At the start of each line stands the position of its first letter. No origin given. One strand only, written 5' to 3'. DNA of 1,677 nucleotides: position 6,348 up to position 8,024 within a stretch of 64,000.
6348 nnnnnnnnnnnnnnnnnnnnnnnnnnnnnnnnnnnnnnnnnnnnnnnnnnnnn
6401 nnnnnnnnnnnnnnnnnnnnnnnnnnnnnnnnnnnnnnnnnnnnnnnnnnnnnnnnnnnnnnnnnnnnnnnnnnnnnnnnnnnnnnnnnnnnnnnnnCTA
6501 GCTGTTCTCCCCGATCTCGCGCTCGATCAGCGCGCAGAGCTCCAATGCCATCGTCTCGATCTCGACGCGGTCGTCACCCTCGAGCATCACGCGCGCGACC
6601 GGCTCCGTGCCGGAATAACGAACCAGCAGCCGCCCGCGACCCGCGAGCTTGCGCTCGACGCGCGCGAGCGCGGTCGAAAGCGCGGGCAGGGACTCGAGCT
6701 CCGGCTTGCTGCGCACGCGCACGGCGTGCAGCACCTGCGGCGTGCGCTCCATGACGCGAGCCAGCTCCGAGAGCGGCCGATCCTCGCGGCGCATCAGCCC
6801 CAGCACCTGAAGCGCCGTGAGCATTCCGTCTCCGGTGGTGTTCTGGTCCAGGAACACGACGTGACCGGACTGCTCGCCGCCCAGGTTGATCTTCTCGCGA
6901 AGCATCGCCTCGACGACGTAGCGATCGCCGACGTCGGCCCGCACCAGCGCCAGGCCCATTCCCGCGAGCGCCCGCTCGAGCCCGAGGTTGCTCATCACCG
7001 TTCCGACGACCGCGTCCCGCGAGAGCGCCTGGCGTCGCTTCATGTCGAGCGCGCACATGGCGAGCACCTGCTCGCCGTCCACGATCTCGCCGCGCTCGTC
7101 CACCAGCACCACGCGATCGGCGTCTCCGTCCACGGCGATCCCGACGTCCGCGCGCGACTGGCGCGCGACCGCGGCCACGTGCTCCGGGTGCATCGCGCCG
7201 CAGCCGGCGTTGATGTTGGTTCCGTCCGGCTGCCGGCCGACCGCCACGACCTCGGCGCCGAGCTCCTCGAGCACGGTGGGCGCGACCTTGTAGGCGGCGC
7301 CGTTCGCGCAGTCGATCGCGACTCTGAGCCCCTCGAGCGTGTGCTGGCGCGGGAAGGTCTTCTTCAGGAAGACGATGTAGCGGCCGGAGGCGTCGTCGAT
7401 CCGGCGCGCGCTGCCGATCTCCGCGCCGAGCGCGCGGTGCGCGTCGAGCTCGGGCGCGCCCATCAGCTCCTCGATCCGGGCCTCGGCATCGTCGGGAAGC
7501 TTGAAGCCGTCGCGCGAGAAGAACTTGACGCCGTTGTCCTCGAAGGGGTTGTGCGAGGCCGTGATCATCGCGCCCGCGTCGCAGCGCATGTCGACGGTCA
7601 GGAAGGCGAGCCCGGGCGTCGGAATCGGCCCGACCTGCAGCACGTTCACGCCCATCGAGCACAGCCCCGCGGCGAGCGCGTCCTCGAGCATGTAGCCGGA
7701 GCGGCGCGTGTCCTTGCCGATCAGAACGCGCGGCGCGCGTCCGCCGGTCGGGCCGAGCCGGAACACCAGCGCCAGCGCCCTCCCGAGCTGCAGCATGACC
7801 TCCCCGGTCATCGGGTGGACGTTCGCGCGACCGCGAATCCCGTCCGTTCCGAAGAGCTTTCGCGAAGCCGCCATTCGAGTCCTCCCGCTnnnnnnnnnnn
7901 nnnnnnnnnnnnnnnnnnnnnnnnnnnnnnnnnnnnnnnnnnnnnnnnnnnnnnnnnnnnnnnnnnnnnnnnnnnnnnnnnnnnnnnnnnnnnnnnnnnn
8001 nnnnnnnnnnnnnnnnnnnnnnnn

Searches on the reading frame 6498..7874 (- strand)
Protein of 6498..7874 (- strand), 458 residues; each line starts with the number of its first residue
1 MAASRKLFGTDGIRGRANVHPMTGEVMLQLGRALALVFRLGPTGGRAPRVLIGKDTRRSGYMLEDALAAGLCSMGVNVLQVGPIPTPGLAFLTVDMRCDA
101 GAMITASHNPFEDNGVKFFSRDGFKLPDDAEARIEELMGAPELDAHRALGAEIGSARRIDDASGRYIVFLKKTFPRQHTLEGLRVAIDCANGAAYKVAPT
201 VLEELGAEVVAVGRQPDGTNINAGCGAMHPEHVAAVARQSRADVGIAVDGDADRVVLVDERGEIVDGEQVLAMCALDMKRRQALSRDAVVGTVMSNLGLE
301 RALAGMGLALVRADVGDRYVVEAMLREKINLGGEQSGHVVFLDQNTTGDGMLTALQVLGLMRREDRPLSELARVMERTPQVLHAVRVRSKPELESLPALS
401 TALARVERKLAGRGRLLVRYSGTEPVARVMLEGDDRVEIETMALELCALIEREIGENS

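Call 38: search_protein_families(library=ncbifam, proteins=[window:6498-7874:-], max_evalue=0.00001)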
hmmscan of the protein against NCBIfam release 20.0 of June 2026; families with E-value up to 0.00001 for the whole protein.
window:6498-7874:- (458 aa): 6 families
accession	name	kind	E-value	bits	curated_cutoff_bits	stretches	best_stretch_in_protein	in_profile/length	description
TIGR01455.1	glmM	equivalog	4.7e-175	582.5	447.55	1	8-450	1-440/442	phosphoglucosamine mutase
TIGR03990.1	Arch_GlmM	equivalog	2.9e-96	323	439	1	6-448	2-442/444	phosphoglucosamine mutase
NF007088.0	PRK09542.1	equivalog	3.4e-50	171.3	618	1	22-451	25-454/456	phosphomannomutase/phosphoglucomutase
NF046027.1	PhglucPhmanMutPgmG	equivalog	9.9e-40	136.5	600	1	30-377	31-367/460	phosphoglucomutase/phosphomannomutase PgmG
NF011943.0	PRK15414.1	subfamily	4.1e-29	101.9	801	1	49-411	40-398/456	phosphomannomutase CpsG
TIGR01132.1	pgm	equivalog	7.5e-14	51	778.05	1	5-347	39-405/546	phosphoglucomutase (alpha-D-glucose-1,6-bisphosphate-dependent)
